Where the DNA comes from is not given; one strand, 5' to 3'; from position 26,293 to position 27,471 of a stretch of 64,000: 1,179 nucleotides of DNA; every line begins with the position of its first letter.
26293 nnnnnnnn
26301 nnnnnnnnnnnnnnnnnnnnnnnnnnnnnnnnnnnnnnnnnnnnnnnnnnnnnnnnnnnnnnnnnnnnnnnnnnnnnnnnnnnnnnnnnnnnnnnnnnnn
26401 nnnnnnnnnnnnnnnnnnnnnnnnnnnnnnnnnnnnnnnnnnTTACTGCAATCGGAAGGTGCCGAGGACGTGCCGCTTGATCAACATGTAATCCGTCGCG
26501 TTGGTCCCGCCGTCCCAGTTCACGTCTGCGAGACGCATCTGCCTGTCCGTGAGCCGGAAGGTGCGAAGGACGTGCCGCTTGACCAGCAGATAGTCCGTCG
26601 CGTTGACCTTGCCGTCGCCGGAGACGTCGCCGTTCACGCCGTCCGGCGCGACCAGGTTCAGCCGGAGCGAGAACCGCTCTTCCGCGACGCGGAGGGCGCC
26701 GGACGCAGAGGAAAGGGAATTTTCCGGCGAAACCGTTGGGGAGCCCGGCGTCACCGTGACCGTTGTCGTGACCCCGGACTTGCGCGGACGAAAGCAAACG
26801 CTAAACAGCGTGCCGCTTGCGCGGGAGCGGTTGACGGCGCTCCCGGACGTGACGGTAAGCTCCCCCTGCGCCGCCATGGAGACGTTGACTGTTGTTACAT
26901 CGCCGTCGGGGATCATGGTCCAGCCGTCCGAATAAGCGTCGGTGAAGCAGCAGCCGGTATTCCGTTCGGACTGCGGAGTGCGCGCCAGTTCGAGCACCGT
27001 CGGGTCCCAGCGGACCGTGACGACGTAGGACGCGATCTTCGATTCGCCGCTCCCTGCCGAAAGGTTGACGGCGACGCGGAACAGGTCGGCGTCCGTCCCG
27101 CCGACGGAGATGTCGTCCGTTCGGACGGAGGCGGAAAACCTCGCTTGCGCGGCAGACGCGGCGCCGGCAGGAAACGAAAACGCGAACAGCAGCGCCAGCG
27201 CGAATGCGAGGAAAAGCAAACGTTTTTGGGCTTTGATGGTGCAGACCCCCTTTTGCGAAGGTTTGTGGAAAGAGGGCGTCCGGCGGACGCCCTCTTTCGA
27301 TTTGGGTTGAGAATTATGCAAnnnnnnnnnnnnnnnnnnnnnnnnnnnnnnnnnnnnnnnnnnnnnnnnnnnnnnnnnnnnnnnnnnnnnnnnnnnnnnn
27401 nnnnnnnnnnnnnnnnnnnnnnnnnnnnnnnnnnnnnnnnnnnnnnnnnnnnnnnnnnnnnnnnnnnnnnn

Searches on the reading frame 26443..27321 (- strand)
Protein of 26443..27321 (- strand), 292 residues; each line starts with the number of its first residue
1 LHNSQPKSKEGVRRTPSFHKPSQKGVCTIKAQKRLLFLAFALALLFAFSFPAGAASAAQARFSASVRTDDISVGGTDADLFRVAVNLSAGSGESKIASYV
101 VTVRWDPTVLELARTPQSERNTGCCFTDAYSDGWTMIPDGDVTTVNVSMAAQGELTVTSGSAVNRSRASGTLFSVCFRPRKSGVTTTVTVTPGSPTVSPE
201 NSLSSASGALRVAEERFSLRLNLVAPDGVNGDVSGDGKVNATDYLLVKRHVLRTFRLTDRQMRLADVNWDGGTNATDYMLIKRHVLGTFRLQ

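Call 7: search_protein_families(library=pfam, proteins=[window:26443-27321:-], max_evalue=0.1)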
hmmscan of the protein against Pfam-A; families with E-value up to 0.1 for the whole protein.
window:26443-27321:- (292 aa): 3 families
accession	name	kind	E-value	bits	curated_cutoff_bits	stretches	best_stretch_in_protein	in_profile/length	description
PF00404.24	Dockerin_1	-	5e-16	59.1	22.9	1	231-286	2-57/57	Dockerin type I domain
PF00963.24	Cohesin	-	0.021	15.4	24.1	1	81-201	16-124/139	Cohesin domain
PF08212.18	Lipocalin_2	-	0.097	13.1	24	0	110-180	11-77/146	Lipocalin-like domain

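Call 14: find_homologous_proteins(query=window:26446-27237:-, max_evalue=0.001)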
Query seq(264 aa) (264 aa): 33 proteins with E <= 0.001 among 5118 candidates.
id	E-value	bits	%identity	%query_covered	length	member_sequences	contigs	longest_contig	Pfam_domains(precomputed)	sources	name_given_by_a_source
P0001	2.9e-162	556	98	100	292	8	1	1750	PF00404.25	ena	-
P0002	5.4e-139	480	88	88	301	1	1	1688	PF00404.25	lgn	-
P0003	2.1e-133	461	82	100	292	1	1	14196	PF00404.25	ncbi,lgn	-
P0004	3.6e-133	461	84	88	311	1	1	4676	PF00404.25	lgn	-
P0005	3.3e-106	372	69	92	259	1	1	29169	PF00404.25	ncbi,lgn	-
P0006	9.1e-98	345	67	94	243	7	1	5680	PF00404.25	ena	-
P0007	2.2e-78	281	55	90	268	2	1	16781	PF00404.25,PF00963.25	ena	-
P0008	1.5e-76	275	53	91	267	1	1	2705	PF00404.25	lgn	-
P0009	1.9e-75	272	56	89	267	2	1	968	PF00404.25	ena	-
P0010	6.4e-74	267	51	90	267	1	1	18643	PF00404.25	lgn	-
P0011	3.2e-73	264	51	90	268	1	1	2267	PF00404.25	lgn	-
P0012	6.8e-73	263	53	89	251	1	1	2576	PF00404.25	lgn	-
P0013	3.3e-71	258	52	93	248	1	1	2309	PF00404.25,PF00963.25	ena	-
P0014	9.3e-71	256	51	91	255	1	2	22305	PF00404.25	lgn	-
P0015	9.6e-71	256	51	90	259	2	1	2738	PF00404.25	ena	-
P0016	3.4e-68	248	50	93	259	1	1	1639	PF00404.25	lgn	-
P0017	1.0e-67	246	52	90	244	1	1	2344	PF00404.25,PF00963.25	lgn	-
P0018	2.4e-67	245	54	87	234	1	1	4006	PF00404.25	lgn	-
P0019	8.4e-67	243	50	91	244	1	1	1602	PF00404.25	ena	-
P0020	1.4e-66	242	49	93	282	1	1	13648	PF00404.25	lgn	-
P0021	1.5e-63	233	48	94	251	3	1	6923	PF00404.25,PF00963.25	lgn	-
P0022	1.8e-61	226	48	92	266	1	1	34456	PF00404.25,PF00963.25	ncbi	-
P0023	7.2e-61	224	45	89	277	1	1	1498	PF00404.25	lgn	-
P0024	3.3e-60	222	54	72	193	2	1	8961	PF00404.25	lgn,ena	-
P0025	4.8e-60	221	53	78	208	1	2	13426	PF00404.25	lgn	-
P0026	4.2e-59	218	47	92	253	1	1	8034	PF00404.25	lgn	-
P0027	4.0e-56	208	45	98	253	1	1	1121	PF00404.25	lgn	-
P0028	4.4e-42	162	54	58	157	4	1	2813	PF00404.25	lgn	-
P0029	6.0e-30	123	37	93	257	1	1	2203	PF00404.25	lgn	-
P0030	8.5e-26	109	37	83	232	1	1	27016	PF00404.25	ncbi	-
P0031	4.2e-16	77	66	23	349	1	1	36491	PF13306.13,PF00404.25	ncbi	-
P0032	3.7e-15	74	64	23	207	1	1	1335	PF13306.13,PF00404.25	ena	-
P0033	8.8e-6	43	42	23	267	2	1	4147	PF00404.25,PF13202.13,PF00036.39,PF07478.19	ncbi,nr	ncbi:MAG: hypothetical protein II377_01275, partial [Clostridia bacterium]|nr:hypothetical protein [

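Call 16: search_solved_structures(query=A1, max_evalue=1, show_alignments=2)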
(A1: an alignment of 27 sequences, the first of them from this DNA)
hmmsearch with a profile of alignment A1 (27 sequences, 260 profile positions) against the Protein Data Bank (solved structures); distinct sequences matched with E-value up to 1: 37.
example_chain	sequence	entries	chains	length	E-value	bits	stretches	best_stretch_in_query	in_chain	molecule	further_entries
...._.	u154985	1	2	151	4e-23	85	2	196-255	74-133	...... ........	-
8x3a_A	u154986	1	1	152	4.2e-23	85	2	196-255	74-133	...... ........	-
2ccl_B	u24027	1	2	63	1.7e-16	63.3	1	197-255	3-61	ENDO-1,4-BETA-XYLANASE Y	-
1ohz_B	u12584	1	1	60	3.2e-16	62.4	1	198-255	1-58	ENDO-1,4-BETA-XYLANASE Y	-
3ul4_B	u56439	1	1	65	7.2e-13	51.4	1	197-257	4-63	Cellulosome enzyme, dockerin type I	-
4fl4_A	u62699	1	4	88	9.5e-13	51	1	196-254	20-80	Glycoside hydrolase family 9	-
8zvk_A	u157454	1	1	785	2.2e-12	49.8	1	175-255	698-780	AaBgIC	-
4cj0_A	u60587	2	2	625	2.1e-11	46.6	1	194-254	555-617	ENDOGLUCANASE D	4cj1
1clc_A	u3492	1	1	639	2.2e-11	46.6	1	194-254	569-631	ENDOGLUCANASE CELD; EC: 3.2.1.4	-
2yik_A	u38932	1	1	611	2.3e-11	46.5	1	195-254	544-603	ENDOGLUCANASE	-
1daq_A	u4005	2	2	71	8.8e-11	44.6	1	195-255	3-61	ENDOGLUCANASE SS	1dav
2mte_A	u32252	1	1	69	9.4e-11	44.5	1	196-255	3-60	Cellulose 1,4-beta-cellobiosidase (reducing end) CelS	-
4dh2_B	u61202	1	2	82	1.1e-09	41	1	195-255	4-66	Dockerin type 1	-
4uyq_B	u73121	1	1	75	1.1e-08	37.7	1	197-256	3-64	Cellulosomal scaffoldin adaptor protein B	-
4uyp_B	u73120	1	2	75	2.1e-08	36.8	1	197-256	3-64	Cellulosomal scaffoldin adaptor protein B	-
8ajy_B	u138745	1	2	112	0.032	16.5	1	195-246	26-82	Dockerin from ScaH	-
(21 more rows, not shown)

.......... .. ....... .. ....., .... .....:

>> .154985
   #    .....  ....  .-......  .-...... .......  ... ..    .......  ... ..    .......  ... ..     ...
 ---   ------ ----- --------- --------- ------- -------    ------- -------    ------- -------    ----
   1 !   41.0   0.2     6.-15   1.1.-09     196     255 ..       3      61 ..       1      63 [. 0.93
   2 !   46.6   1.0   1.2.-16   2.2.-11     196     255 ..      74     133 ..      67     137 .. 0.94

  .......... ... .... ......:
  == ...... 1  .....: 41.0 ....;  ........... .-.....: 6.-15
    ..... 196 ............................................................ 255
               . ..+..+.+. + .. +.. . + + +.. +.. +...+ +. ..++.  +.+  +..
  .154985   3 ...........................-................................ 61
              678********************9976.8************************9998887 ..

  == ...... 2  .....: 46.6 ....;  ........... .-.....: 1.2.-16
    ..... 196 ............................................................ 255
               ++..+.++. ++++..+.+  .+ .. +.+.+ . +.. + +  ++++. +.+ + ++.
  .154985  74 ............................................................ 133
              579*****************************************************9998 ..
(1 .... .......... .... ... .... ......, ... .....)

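Call 18: find_related_loci(query=A1, collection=genome_contigs, flank=10000)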
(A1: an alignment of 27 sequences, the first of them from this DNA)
Query A1 (264 aa) in genome_contigs; peptide patterns used: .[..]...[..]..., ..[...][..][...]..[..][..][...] (x = any residue, [..] = any of these).
117 stretches matched a pattern; 111 encode a relative of the query (tblastn E <= 1e-3); the best 80 are kept; 79 distinct loci.
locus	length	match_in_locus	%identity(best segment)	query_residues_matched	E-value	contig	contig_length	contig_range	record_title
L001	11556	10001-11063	82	1-263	8e-128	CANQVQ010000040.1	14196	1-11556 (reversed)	MAG: uncultured Clostridia bacterium isolate Lapin-032__bin93 genome assembly, contig: Lapin-032__NODE_6126_length_14196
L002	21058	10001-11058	69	1-263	1e-104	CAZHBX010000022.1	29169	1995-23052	MAG TPA_asm: uncultured Ruminococcus sp. isolate SRP314395_co1_100 genome assembly, contig: NODE_1250_length_29169_cov_8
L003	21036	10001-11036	67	1-263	5e-103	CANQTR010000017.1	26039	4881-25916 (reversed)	MAG: uncultured Clostridia bacterium isolate Lapin-012__bin103 genome assembly, contig: Lapin-012__NODE_2753_length_2603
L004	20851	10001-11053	48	22-263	1e-62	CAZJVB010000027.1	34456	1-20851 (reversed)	MAG TPA_asm: uncultured Ruminococcus sp. isolate SRP222994_co1_449 genome assembly, contig: NODE_2263_length_34456_cov_1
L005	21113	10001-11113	55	26-263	1e-81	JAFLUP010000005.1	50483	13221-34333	MAG: Oscillospiraceae bacterium isolate HAN082 Seq5, whole genome shotgun sequence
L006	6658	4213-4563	62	126-263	6e-22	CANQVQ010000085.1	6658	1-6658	MAG: uncultured Clostridia bacterium isolate Lapin-032__bin93 genome assembly, contig: Lapin-032__NODE_14814_length_6658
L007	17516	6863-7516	30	33-263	6e-21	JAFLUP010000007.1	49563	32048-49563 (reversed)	MAG: Oscillospiraceae bacterium isolate HAN082 Seq7, whole genome shotgun sequence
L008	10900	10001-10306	46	176-263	9e-21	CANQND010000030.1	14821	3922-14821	MAG: uncultured Clostridia bacterium isolate Lapin-012__bin87 genome assembly, contig: Lapin-012__NODE_4908_length_14821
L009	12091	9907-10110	63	203-264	3e-20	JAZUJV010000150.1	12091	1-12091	MAG: Eubacteriales bacterium isolate T1900045250_TH20190020.MAGScoT_cleanbin_000017 SGB_5761_k141_4442671, whole genome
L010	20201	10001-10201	63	198-263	8e-20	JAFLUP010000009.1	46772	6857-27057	MAG: Oscillospiraceae bacterium isolate HAN082 Seq9, whole genome shotgun sequence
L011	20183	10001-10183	56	203-263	1e-19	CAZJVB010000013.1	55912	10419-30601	MAG TPA_asm: uncultured Ruminococcus sp. isolate SRP222994_co1_449 genome assembly, contig: NODE_894_length_55912_cov_8.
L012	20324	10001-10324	38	154-263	9e-20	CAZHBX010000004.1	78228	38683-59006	MAG TPA_asm: uncultured Ruminococcus sp. isolate SRP314395_co1_100 genome assembly, contig: NODE_150_length_78228_cov_8.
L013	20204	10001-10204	53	180-264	2e-19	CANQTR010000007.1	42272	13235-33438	MAG: uncultured Clostridia bacterium isolate Lapin-012__bin103 genome assembly, contig: Lapin-012__NODE_1547_length_4227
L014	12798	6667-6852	57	203-263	3e-18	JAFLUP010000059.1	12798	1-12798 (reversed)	MAG: Oscillospiraceae bacterium isolate HAN082 Seq59, whole genome shotgun sequence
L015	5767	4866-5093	47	196-264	2e-18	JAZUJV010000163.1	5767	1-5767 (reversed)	MAG: Eubacteriales bacterium isolate T1900045250_TH20190020.MAGScoT_cleanbin_000017 SGB_5761_k141_482263, whole genome s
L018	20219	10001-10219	54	194-264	4e-18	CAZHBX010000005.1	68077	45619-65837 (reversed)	MAG TPA_asm: uncultured Ruminococcus sp. isolate SRP314395_co1_100 genome assembly, contig: NODE_215_length_68077_cov_7.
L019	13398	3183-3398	58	201-264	5e-18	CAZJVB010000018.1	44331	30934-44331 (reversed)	MAG TPA_asm: uncultured Ruminococcus sp. isolate SRP222994_co1_449 genome assembly, contig: NODE_1441_length_44331_cov_1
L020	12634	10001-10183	59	187-263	6e-18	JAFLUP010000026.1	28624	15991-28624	MAG: Oscillospiraceae bacterium isolate HAN082 Seq26, whole genome shotgun sequence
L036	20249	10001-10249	48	201-264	2e-15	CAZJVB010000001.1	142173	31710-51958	MAG TPA_asm: uncultured Ruminococcus sp. isolate SRP222994_co1_449 genome assembly, contig: NODE_67_length_142173_cov_9.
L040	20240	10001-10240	52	203-264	6e-15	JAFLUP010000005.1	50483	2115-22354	MAG: Oscillospiraceae bacterium isolate HAN082 Seq5, whole genome shotgun sequence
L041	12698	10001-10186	49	203-263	9e-15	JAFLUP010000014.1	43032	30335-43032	MAG: Oscillospiraceae bacterium isolate HAN082 Seq14, whole genome shotgun sequence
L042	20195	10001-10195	58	198-264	1e-14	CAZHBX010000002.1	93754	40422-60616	MAG TPA_asm: uncultured Ruminococcus sp. isolate SRP314395_co1_100 genome assembly, contig: NODE_91_length_93754_cov_8.6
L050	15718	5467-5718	51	203-263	6e-14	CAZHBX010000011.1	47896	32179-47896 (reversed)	MAG TPA_asm: uncultured Ruminococcus sp. isolate SRP314395_co1_100 genome assembly, contig: NODE_464_length_47896_cov_6.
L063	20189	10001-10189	46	201-263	2e-12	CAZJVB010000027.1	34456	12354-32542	MAG TPA_asm: uncultured Ruminococcus sp. isolate SRP222994_co1_449 genome assembly, contig: NODE_2263_length_34456_cov_1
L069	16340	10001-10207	49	194-264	6e-12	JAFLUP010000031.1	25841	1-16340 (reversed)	MAG: Oscillospiraceae bacterium isolate HAN082 Seq31, whole genome shotgun sequence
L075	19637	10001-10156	50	213-264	4e-11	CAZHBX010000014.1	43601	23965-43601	MAG TPA_asm: uncultured Ruminococcus sp. isolate SRP314395_co1_100 genome assembly, contig: NODE_557_length_43601_cov_8.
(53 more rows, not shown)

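Call 21: predict_structure(alignment_id=A1)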
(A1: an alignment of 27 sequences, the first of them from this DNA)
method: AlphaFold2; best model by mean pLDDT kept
length: 264 residues; sequences in the alignment: 27
mean_pLDDT: 87.5   pTM: 0.69
mean pLDDT of the five models: 87.5, 86.6, 85.8, 85.6, 84.7
residues with pLDDT >= 90: 147; 70-90: 94; 50-70: 18; < 50: 5
segments of 3 or more residues with pLDDT < 50: 25-27
pLDDT, mean of each block of 10 residues (from residue 1): 70 72 51 91 78 93 80 97 92 91 86 94 97 91 95 93 94 89 85 86 91 97 95 86 87 96 84
secondary structure, 60 per line:
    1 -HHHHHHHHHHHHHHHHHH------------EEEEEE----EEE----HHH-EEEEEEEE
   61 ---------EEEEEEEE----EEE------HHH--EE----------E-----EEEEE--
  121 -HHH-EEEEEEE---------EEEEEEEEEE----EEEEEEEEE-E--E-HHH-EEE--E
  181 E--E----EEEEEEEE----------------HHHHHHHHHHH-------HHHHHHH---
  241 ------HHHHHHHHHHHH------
elements in order: H2-19 E32-37 E42-44 E53-60 E70-77 E82-84 E114-118 E126-132 E142-151 E156-164 E175-177 E189-196 H213-223 H231-237 H247-258

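Call 24: fold_search(model_id=the predicted structure, library=pdb)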
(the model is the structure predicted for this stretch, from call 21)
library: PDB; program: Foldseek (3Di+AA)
matches with E <= 10: 1819; with E <= 0.001: 82
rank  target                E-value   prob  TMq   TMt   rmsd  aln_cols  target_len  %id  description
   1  2vo8                  2.0e-08  1.00  0.38  0.70   6.5       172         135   12  Cohesin module from Clostridium perfringens ATCC13124 family 33 glycoside hydrolase. (released 2008-09-02)
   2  2jh2_A                6.5e-08  1.00  0.37  0.67   5.3       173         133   14  X-ray crystal structure of a cohesin-like module from Clostridium perfringens (released 2007-11-06)
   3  2jh2_B                8.3e-08  1.00  0.35  0.62   5.6       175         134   14  X-ray crystal structure of a cohesin-like module from Clostridium perfringens (released 2007-11-06)
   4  2w1n                  2.2e-07  1.00  0.39  0.45   5.1       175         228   15  cohesin and fibronectin type-III double module construct from the Clostridium perfringens glycoside hydrolase GH84C (released 2009-02-03)
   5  1g1k_A                3.5e-07  1.00  0.36  0.61   6.5       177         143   13  COHESIN MODULE FROM THE CELLULOSOME OF CLOSTRIDIUM CELLULOLYTICUM (released 2000-11-22)
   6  6kgf_C                4.7e-07  1.00  0.37  0.63   6.5       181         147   14  Crystal structure of CaDoc0917(R16D)-CaCohA2 complex at pH 8.2 (released 2020-07-08)
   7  2vn5_A                5.7e-07  1.00  0.38  0.66   5.6       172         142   12  The Clostridium cellulolyticum dockerin displays a dual binding mode for its cohesin partner (released 2008-05-20)
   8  2vn5_C                6.0e-07  1.00  0.38  0.63   5.7       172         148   12  The Clostridium cellulolyticum dockerin displays a dual binding mode for its cohesin partner (released 2008-05-20)
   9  2zf9_B                6.4e-07  1.00  0.44  0.62   4.9       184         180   12  Crystal structure of a type III cohesin module from the cellulosomal ScaE cell-surface anchoring scaffoldin of Ruminoc (released 2008-12-30)
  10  6kge_A                8.8e-07  1.00  0.36  0.63   6.6       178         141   13  Crystal structure of CaDoc0917(R16D)-CaCohA2 complex at pH 5.5 (released 2020-07-08)
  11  2jh2_C                1.3e-06  1.00  0.39  0.73   4.8       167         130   16  X-ray crystal structure of a cohesin-like module from Clostridium perfringens (released 2007-11-06)
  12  6kgf_A                1.4e-06  1.00  0.37  0.64   6.5       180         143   14  Crystal structure of CaDoc0917(R16D)-CaCohA2 complex at pH 8.2 (released 2020-07-08)
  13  4iu2_A                1.4e-06  1.00  0.36  0.44   5.9       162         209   17  Cohesin-dockerin -X domain complex from Ruminococcus flavefacience (released 2013-04-24)
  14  6kgc_A                1.6e-06  1.00  0.38  0.66   6.3       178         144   12  Crystal structure of CaDoc0917(R49D)-CaCohA2 complex at pH 5.4 (released 2020-07-08)
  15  2vn6_A                1.6e-06  1.00  0.38  0.62   5.8       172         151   12  The Clostridium cellulolyticum dockerin displays a dual binding mode for its cohesin partner (released 2008-05-13)
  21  8ajy_C                3.6e-06  1.00  0.36  0.46   5.9       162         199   17  Ruminococcus flavefaciens Cohesin-Dockerin structure: dockerin from ScaH adaptor scaffoldin in complex with the cohesi (released 2022-11-02)
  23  8ajy_A                5.3e-06  1.00  0.39  0.50   4.5       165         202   16  Ruminococcus flavefaciens Cohesin-Dockerin structure: dockerin from ScaH adaptor scaffoldin in complex with the cohesi (released 2022-11-02)
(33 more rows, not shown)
